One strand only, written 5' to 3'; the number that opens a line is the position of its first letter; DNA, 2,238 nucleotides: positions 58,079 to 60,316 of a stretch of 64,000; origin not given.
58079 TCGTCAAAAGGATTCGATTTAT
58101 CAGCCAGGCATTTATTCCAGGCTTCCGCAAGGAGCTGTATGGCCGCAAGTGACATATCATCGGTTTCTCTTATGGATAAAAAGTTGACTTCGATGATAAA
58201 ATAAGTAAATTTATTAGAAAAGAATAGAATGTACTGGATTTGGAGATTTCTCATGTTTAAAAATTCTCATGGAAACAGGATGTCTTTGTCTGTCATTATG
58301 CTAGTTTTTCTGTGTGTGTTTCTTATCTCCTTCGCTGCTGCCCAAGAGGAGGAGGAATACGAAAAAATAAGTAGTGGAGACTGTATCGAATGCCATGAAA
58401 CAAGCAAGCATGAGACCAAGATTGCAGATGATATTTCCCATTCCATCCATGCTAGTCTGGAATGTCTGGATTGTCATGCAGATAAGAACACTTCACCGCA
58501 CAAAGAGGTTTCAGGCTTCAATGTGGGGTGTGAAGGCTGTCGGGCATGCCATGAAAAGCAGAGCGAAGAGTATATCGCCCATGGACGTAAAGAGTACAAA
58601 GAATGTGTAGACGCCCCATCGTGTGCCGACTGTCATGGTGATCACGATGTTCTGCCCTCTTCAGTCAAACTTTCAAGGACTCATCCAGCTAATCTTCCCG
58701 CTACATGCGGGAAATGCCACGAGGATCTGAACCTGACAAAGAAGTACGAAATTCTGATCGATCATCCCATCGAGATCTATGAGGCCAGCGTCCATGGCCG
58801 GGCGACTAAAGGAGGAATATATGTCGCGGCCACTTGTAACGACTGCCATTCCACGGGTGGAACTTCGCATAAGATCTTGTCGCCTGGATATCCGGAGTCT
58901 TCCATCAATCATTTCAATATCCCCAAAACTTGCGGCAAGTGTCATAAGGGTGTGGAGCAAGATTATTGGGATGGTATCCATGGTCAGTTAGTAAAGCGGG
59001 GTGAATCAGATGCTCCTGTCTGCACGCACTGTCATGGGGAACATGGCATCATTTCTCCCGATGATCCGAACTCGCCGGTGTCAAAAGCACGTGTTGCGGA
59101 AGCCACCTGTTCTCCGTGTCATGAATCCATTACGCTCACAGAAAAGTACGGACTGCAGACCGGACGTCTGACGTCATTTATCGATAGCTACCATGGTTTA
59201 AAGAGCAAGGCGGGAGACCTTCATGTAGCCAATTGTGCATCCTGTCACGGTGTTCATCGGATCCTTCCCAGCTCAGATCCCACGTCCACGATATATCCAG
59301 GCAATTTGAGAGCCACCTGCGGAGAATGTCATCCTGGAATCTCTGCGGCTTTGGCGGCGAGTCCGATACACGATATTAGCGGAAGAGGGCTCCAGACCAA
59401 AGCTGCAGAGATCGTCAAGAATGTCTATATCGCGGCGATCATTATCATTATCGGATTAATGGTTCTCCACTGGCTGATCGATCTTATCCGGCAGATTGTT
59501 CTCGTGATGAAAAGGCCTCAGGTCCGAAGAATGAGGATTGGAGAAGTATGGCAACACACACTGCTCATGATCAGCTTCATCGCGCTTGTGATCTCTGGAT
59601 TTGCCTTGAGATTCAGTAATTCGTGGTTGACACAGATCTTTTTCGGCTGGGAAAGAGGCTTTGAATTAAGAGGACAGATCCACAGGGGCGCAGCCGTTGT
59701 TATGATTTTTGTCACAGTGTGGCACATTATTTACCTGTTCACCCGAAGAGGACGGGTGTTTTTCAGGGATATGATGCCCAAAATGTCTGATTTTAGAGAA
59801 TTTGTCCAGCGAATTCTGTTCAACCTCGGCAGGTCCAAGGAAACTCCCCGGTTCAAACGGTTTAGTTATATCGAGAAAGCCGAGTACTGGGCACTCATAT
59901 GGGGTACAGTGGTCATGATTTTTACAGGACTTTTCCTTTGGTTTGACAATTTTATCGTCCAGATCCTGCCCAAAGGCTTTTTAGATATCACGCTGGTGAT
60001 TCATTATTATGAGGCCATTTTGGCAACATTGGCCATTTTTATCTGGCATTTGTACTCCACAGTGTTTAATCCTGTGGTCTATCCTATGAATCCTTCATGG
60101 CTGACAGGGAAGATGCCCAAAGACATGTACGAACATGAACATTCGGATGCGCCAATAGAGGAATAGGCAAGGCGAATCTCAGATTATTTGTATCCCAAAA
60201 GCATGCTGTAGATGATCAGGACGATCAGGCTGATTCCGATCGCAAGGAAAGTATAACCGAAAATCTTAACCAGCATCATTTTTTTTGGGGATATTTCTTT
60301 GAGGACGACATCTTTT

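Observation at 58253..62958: Convergent pair of giant multiheme cytochrome c / membrane cytochrome b fusions (11 and 19 hemes)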

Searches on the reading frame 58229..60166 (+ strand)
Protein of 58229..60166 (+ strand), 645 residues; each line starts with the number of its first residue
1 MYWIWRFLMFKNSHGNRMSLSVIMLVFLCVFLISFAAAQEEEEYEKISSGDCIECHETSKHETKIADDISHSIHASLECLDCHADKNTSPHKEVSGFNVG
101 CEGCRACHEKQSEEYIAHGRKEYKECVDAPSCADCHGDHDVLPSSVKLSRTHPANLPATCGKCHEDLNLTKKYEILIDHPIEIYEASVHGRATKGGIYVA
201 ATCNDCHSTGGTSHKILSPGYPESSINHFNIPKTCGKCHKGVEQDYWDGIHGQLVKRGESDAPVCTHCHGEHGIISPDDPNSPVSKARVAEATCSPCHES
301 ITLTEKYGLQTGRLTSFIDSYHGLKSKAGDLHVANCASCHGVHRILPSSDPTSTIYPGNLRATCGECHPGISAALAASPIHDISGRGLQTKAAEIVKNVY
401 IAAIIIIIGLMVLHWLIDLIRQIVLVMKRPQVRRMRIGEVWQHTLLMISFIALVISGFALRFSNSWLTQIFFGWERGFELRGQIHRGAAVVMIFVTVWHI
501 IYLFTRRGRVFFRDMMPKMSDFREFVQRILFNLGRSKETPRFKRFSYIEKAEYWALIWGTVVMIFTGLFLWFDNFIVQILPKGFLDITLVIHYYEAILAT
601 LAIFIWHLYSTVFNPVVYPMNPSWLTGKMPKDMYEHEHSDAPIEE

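Call 4: search_protein_families(library=pfam, proteins=[window:58229-60166:+], max_evalue=0.01)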
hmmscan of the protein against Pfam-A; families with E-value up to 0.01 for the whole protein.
window:58229-60166:+ (645 aa): 6 families
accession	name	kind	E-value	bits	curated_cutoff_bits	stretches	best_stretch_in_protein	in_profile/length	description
PF01292.26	Ni_hydr_CYTB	-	3.2e-12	47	30.1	1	438-616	5-167/179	Prokaryotic cytochrome b561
PF14522.11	Cytochrome_C7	-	4.1e-12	46.2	24.8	2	200-269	13-66/67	Cytochrome c7 and related cytochrome c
PF14537.11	Cytochrom_c3_2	-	3e-09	37.7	25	1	265-368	9-78/79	Cytochrome c3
PF09699.15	Paired_CXXCH_1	-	6.1e-05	23.1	20.6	0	201-241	6-38/41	Doubled CXXCH motif (Paired_CXXCH_1)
PF14358.11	DUF4405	-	0.00016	22.6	26.7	1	443-502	3-64/66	Domain of unknown function (DUF4405)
PF02085.21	Cytochrom_CIII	-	0.0012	19.5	22.9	0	68-164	22-101/101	Class III cytochrome C family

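Call 5: search_protein_families(library=ncbifam, proteins=[window:58229-60166:+], max_evalue=0.01)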
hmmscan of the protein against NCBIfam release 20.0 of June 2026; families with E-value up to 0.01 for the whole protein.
window:58229-60166:+ (645 aa): 4 families
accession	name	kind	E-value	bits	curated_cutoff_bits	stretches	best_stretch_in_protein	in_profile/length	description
TIGR01583.1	formate-DH-gamm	equivalog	3.1e-13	50.2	115.85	1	433-613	3-171/204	formate dehydrogenase subunit gamma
TIGR03153.1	cytochr_NrfH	equivalog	0.00021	21.3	134.2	1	22-167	2-136/138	cytochrome c nitrite reductase small subunit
NF008659.0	PRK11659.1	equivalog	0.00034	20.3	184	0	329-369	129-168/188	cytochrome c nitrite reductase pentaheme subunit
TIGR04257.1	nanowire_3heme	domain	0.0096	16.1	40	0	201-242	24-61/75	c(7)-type cytochrome triheme domain-containing protein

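Call 9: search_solved_structures(query=window:58229-60166:+, max_evalue=0.01, show_alignments=1)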
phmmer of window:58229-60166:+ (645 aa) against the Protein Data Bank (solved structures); distinct sequences matched with E-value up to 0.01: 1.
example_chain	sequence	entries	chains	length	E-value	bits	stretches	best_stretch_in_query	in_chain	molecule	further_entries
28pb_A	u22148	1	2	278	0.00015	23.4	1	52-170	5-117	Cytochrome c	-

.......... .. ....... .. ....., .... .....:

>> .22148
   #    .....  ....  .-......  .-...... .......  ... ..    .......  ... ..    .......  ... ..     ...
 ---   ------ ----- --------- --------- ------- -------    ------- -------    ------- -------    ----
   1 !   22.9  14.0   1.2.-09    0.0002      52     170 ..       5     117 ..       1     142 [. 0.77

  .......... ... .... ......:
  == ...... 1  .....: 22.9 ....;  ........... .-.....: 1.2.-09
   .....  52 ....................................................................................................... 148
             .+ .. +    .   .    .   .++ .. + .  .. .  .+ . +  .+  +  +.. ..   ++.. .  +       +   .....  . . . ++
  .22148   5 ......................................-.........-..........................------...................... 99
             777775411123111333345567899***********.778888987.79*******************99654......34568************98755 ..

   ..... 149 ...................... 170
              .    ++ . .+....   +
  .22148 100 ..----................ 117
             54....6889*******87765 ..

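Call 11: find_homologous_proteins(query=window:58229-60166:+, max_evalue=1e-10)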
Query window:58229-60166:+ (645 aa): 5096 proteins with E <= 1e-10 among 8000 candidates; the best 120 are listed.
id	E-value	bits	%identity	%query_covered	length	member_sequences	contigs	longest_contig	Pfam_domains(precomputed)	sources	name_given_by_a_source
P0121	0.0e+0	1492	100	97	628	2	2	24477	PF14537.12,PF01292.27,PF14522.12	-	-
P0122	0.0e+0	1334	86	99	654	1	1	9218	PF14537.12,PF01292.27,PF14522.12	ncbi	-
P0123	0.0e+0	1303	85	99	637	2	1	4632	PF14537.12,PF01292.27,PF14522.12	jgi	jgi:cytochrome b subunit of formate dehydrogenase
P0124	0.0e+0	1298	84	99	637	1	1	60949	PF14537.12,PF01292.27,PF03264.20,PF14522.12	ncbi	-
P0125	0.0e+0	1288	84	98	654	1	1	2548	PF09699.16,PF14537.12,PF01292.27,PF14522.12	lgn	-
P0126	0.0e+0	1274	82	99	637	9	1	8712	PF14358.12,PF14537.12,PF01292.27,PF14522.12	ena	-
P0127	0.0e+0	1247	81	99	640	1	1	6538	PF14537.12,PF01292.27,PF03264.20,PF14522.12,PF22113.2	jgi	jgi:cytochrome b subunit of formate dehydrogenase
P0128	0.0e+0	1206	76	100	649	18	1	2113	PF14537.12,PF01292.27,PF03264.20,PF02085.22,PF14522.12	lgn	-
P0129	0.0e+0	1203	77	99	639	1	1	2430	PF14537.12,PF01292.27,PF03264.20,PF14522.12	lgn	-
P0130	0.0e+0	1197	79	96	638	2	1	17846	PF14537.12,PF01292.27,PF14522.12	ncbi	ncbi:MAG: cytochrome b/b6 domain-containing protein [Candidatus Aminicenantaceae bacterium]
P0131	0.0e+0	1194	75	98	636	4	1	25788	PF09699.16,PF14537.12,PF01292.27,PF14522.12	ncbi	-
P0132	0.0e+0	1185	75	99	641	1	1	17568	PF14537.12,PF01292.27,PF03264.20,PF14522.12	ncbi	-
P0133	0.0e+0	1181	76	97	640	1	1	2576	PF09699.16,PF14537.12,PF01292.27,PF14522.12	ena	-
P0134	0.0e+0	1174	75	99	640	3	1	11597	PF09699.16,PF14537.12,PF01292.27,PF14522.12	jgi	jgi:cytochrome b subunit of formate dehydrogenase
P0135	0.0e+0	1174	75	99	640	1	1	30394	PF09699.16,PF14537.12,PF01292.27,PF14522.12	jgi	jgi:cytochrome b subunit of formate dehydrogenase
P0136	0.0e+0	1173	75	99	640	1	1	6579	PF09699.16,PF14537.12,PF01292.27,PF14522.12,PF22113.2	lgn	-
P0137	0.0e+0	1171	74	99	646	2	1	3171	PF14537.12,PF01292.27,PF14522.12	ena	-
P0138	0.0e+0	1170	76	96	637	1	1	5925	PF09699.16,PF14537.12,PF01292.27,PF03264.20,PF14522.12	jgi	jgi:cytochrome b subunit of formate dehydrogenase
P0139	0.0e+0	1167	74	99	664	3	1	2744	PF09699.16,PF14537.12,PF01292.27,PF14522.12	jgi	jgi:cytochrome b subunit of formate dehydrogenase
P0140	0.0e+0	1164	76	97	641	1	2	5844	PF14537.12,PF01292.27,PF14522.12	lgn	-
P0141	0.0e+0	1164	74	99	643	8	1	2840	PF14537.12,PF01292.27,PF03264.20,PF14522.12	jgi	-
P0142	0.0e+0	1157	73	99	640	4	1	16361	PF14537.12,PF01292.27,PF03264.20,PF14522.12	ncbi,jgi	ncbi:MAG: cytochrome b/b6 domain-containing protein [Candidatus Aminicenantes bacterium]|jgi:cytochr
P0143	0.0e+0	1155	74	98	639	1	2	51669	PF14537.12,PF01292.27,PF14522.12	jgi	jgi:cytochrome b subunit of formate dehydrogenase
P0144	0.0e+0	1155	75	97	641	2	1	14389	PF14537.12,PF01292.27,PF14522.12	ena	-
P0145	0.0e+0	1154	74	99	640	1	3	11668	PF14537.12,PF01292.27,PF03264.20,PF14522.12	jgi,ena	-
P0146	0.0e+0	1148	72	100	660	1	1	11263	PF14537.12,PF01292.27,PF14522.12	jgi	-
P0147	0.0e+0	1143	76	93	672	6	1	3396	PF14537.12,PF01292.27,PF14522.12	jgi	jgi:cytochrome b subunit of formate dehydrogenase/nitrate/TMAO reductase-like tetraheme cytochrome c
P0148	0.0e+0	1142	73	95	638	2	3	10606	PF09699.16,PF14537.12,PF01292.27,PF03264.20,PF14522.12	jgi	jgi:cytochrome b subunit of formate dehydrogenase/nitrate/TMAO reductase-like tetraheme cytochrome c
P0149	0.0e+0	1141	73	97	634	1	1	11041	PF14537.12,PF01292.27,PF14522.12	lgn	-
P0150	0.0e+0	1140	72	99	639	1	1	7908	PF14537.12,PF01292.27,PF14522.12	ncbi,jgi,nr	ncbi:MAG: cytochrome b/b6 domain-containing protein [Candidatus Aminicenantes bacterium]|nr:cytochro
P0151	0.0e+0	1140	72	99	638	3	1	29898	PF14537.12,PF01292.27,PF03264.20,PF14522.12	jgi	jgi:cytochrome b subunit of formate dehydrogenase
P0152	0.0e+0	1139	73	97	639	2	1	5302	PF09699.16,PF14537.12,PF01292.27,PF03264.20,PF14522.12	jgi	jgi:cytochrome b subunit of formate dehydrogenase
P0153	0.0e+0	1138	72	99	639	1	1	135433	PF14537.12,PF01292.27,PF14522.12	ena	-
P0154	0.0e+0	1138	73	98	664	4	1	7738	PF14537.12,PF01292.27,PF14522.12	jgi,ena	-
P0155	0.0e+0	1137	74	96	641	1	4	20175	PF14537.12,PF01292.27,PF14522.12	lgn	-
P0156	0.0e+0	1136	72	99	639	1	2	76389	PF14537.12,PF01292.27,PF14522.12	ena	-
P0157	0.0e+0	1136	73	98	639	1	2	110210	PF14537.12,PF01292.27,PF14522.12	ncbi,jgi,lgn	-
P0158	0.0e+0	1132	73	98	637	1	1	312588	PF09699.16,PF14537.12,PF01292.27,PF14522.12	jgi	jgi:cytochrome b subunit of formate dehydrogenase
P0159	0.0e+0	1132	72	99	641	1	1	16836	PF14537.12,PF01292.27,PF14522.12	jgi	jgi:cytochrome b subunit of formate dehydrogenase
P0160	0.0e+0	1131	74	95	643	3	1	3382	PF14537.12,PF01292.27,PF14522.12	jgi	jgi:cytochrome b subunit of formate dehydrogenase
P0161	0.0e+0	1130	72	99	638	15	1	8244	PF14537.12,PF01292.27,PF14522.12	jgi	-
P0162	0.0e+0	1130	73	95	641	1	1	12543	PF09699.16,PF14537.12,PF01292.27,PF02085.22,PF14522.12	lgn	-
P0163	0.0e+0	1126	72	99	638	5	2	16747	PF14537.12,PF01292.27,PF14522.12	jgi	jgi:cytochrome b subunit of formate dehydrogenase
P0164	0.0e+0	1125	72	99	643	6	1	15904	PF14537.12,PF01292.27,PF14522.12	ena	-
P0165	0.0e+0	1125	75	93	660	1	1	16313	PF09699.16,PF14537.12,PF01292.27,PF02085.22,PF14522.12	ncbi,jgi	-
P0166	0.0e+0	1124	73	95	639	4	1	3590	PF14537.12,PF01292.27,PF14522.12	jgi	jgi:cytochrome b subunit of formate dehydrogenase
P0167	0.0e+0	1123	71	97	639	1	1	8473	PF09699.16,PF14537.12,PF01292.27,PF03264.20,PF14522.12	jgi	-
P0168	0.0e+0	1121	73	96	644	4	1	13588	PF09699.16,PF14537.12,PF01292.27,PF02085.22,PF14522.12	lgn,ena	-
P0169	0.0e+0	1118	71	99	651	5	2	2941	PF14537.12,PF01292.27,PF14522.12,PF22113.2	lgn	-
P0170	0.0e+0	1117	73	96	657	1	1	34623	PF14537.12,PF01292.27,PF03264.20,PF14522.12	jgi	jgi:cytochrome b subunit of formate dehydrogenase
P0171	0.0e+0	1117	71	99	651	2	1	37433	PF14537.12,PF01292.27,PF03264.20,PF14522.12,PF22113.2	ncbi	-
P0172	0.0e+0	1114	71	98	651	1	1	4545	PF14537.12,PF01292.27,PF14522.12,PF22113.2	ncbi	-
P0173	0.0e+0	1110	72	95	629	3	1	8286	PF14537.12,PF01292.27,PF14522.12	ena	-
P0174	0.0e+0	1108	71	99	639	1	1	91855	PF14537.12,PF01292.27,PF14522.12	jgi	-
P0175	0.0e+0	1105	70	97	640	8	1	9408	PF14537.12,PF01292.27,PF14522.12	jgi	-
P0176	0.0e+0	1099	71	95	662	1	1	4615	PF09699.16,PF14537.12,PF01292.27,PF14522.12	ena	-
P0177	0.0e+0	1097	72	93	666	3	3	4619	PF14358.12,PF14537.12,PF01292.27,PF02085.22,PF14522.12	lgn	-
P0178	0.0e+0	1095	70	97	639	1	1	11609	PF14537.12,PF01292.27,PF03264.20,PF14522.12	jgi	jgi:cytochrome b subunit of formate dehydrogenase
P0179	0.0e+0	1094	70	98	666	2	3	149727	PF14537.12,PF01292.27,PF03264.20,PF14522.12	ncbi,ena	-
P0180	0.0e+0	1092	72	95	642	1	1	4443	PF09699.16,PF14537.12,PF01292.27,PF14522.12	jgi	-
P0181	0.0e+0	1089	72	93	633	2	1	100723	PF09699.16,PF14537.12,PF01292.27,PF14522.12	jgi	-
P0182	0.0e+0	1085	70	97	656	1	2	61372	PF09699.16,PF14537.12,PF01292.27,PF02085.22,PF14522.12,PF22113.2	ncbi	ncbi:MAG: cytochrome b/b6 domain-containing protein [Candidatus Neomarinimicrobiota bacterium]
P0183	0.0e+0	1080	71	96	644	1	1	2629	PF09699.16,PF14537.12,PF01292.27,PF14522.12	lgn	-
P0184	0.0e+0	1079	72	93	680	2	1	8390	PF14358.12,PF14537.12,PF01292.27,PF14522.12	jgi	jgi:cytochrome b subunit of formate dehydrogenase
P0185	0.0e+0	1078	67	99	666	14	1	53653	PF09699.16,PF14537.12,PF01292.27,PF14522.12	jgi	-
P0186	0.0e+0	1077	70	96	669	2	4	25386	PF14537.12,PF01292.27,PF02085.22,PF14522.12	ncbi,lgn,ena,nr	ncbi:MAG: cytochrome b/b6 domain-containing protein [Candidatus Marinimicrobia bacterium]|nr:cytochr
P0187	0.0e+0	1075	70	97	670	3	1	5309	PF14537.12,PF01292.27,PF14522.12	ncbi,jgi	-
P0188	0.0e+0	1075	70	96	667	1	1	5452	PF14537.12,PF01292.27,PF14522.12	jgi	jgi:formate dehydrogenase gamma subunit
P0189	0.0e+0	1074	68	98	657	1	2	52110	PF14537.12,PF01292.27,PF14522.12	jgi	-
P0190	0.0e+0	1073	68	98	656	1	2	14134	PF14537.12,PF01292.27,PF03264.20,PF14522.12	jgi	-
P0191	0.0e+0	1072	69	97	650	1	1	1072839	PF14537.12,PF01292.27,PF14522.12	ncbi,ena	-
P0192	0.0e+0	1071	69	97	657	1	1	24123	PF14537.12,PF01292.27,PF14522.12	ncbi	-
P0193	0.0e+0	1070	71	94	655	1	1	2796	PF14537.12,PF01292.27,PF14522.12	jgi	jgi:cytochrome b subunit of formate dehydrogenase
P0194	0.0e+0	1068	68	98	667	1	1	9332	PF14537.12,PF01292.27,PF14522.12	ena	-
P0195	0.0e+0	1066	71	94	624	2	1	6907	PF14537.12,PF01292.27,PF14522.12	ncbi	ncbi:MAG: cytochrome b/b6 domain-containing protein, partial [Acidobacteriota bacterium]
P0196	0.0e+0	1065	68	97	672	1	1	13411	PF01292.27,PF14522.12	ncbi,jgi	jgi:cytochrome b subunit of formate dehydrogenase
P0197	0.0e+0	1065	69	97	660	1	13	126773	PF14358.12,PF14537.12,PF01292.27,PF14522.12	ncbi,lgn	-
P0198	0.0e+0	1064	69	96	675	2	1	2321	PF14537.12,PF01292.27,PF14522.12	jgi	-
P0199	0.0e+0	1063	69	97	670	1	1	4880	PF14537.12,PF01292.27,PF14522.12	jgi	jgi:cytochrome b subunit of formate dehydrogenase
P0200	0.0e+0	1061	71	93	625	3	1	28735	PF14537.12,PF01292.27,PF02085.22,PF14522.12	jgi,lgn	-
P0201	0.0e+0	1060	70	94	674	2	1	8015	PF14358.12,PF01292.27,PF14522.12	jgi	jgi:cytochrome b subunit of formate dehydrogenase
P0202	0.0e+0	1060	69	96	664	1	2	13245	PF14358.12,PF14537.12,PF01292.27,PF14522.12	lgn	-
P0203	0.0e+0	1059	69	97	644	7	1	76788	PF14537.12,PF01292.27,PF03264.20,PF14522.12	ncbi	ncbi:cytochrome b/b6 domain-containing protein [Acidobacteriota bacterium]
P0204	0.0e+0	1059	71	93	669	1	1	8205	PF14537.12,PF01292.27,PF14522.12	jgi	jgi:cytochrome b subunit of formate dehydrogenase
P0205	0.0e+0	1058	70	93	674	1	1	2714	PF14358.12,PF14537.12,PF01292.27,PF14522.12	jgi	jgi:cytochrome b subunit of formate dehydrogenase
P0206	0.0e+0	1058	69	97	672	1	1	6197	PF14537.12,PF01292.27,PF14522.12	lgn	-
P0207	0.0e+0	1058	68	96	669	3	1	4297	PF14537.12,PF01292.27,PF14522.12,PF22113.2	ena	-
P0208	0.0e+0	1058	69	94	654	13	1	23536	PF14537.12,PF01292.27,PF14522.12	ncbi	-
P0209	0.0e+0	1057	68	97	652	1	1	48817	PF14537.12,PF01292.27,PF14522.12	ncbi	-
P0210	0.0e+0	1057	68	97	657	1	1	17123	PF14537.12,PF01292.27,PF14522.12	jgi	jgi:formate dehydrogenase gamma subunit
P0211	0.0e+0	1056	69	97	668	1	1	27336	PF14537.12,PF01292.27,PF14522.12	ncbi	-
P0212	0.0e+0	1055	69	96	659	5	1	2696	PF14537.12,PF01292.27,PF14522.12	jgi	-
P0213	0.0e+0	1055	68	97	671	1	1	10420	PF09699.16,PF14537.12,PF01292.27,PF14522.12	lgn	-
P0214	0.0e+0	1054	68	95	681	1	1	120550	PF14537.12,PF01292.27,PF14522.12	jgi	jgi:cytochrome b subunit of formate dehydrogenase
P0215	0.0e+0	1053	68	98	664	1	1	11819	PF14537.12,PF01292.27,PF14522.12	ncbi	-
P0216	0.0e+0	1052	68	97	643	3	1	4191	PF14537.12,PF01292.27,PF14522.12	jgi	jgi:cytochrome b subunit of formate dehydrogenase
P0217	0.0e+0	1051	69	96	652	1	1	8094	PF14537.12,PF01292.27,PF14522.12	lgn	-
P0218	0.0e+0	1051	67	99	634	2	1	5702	PF09699.16,PF14537.12,PF01292.27,PF03264.20,PF02085.22,PF14522.12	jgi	jgi:cytochrome b subunit of formate dehydrogenase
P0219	0.0e+0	1050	69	95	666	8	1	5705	PF14537.12,PF01292.27,PF14522.12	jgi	jgi:formate dehydrogenase gamma subunit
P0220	0.0e+0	1050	67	96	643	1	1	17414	PF14537.12,PF01292.27,PF03264.20,PF14522.12,PF22113.2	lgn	-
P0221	0.0e+0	1049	70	93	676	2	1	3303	PF14537.12,PF01292.27,PF14522.12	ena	-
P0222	0.0e+0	1048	69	93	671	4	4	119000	PF14537.12,PF01292.27,PF14522.12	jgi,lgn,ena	-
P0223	0.0e+0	1048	70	96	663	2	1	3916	PF09699.16,PF14537.12,PF01292.27,PF14522.12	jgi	jgi:cytochrome b subunit of formate dehydrogenase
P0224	0.0e+0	1048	69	93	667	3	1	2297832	PF14537.12,PF01292.27,PF14522.12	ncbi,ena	-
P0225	0.0e+0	1046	71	93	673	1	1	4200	PF01292.27,PF14522.12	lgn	-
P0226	0.0e+0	1046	69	95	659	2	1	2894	PF14537.12,PF01292.27,PF14522.12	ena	-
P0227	0.0e+0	1046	68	97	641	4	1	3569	PF09699.16,PF14537.12,PF01292.27,PF02085.22,PF14522.12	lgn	-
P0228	0.0e+0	1045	69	96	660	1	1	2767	PF14358.12,PF14537.12,PF01292.27,PF03264.20,PF14522.12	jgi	jgi:cytochrome b subunit of formate dehydrogenase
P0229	0.0e+0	1045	69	93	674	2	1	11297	PF14358.12,PF14537.12,PF01292.27,PF14522.12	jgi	jgi:formate dehydrogenase gamma subunit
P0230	0.0e+0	1044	68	95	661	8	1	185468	PF14537.12,PF01292.27,PF14522.12,PF22113.2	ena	-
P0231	0.0e+0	1044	67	99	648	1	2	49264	PF14537.12,PF01292.27,PF14522.12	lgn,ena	-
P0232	0.0e+0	1043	68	96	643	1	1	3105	PF14537.12,PF01292.27,PF14522.12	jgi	jgi:cytochrome b subunit of formate dehydrogenase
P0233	0.0e+0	1043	67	99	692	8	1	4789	PF14358.12,PF14537.12,PF01292.27,PF14522.12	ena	-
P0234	0.0e+0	1043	68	97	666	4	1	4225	PF01292.27,PF14522.12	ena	-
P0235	0.0e+0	1043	66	99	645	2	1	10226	PF14537.12,PF01292.27,PF14522.12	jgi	jgi:cytochrome b subunit of formate dehydrogenase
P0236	0.0e+0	1042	67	98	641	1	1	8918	PF09699.16,PF14537.12,PF01292.27,PF03264.20,PF14522.12,PF22113.2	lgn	-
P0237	0.0e+0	1042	69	97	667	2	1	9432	PF14537.12,PF01292.27,PF14522.12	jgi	jgi:cytochrome b subunit of formate dehydrogenase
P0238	0.0e+0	1042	68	98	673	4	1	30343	PF14537.12,PF01292.27,PF14522.12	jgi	jgi:cytochrome b subunit of formate dehydrogenase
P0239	0.0e+0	1042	69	95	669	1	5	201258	PF14358.12,PF14537.12,PF01292.27,PF14522.12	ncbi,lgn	-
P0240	0.0e+0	1042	68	96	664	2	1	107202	PF14358.12,PF14537.12,PF01292.27,PF14522.12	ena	-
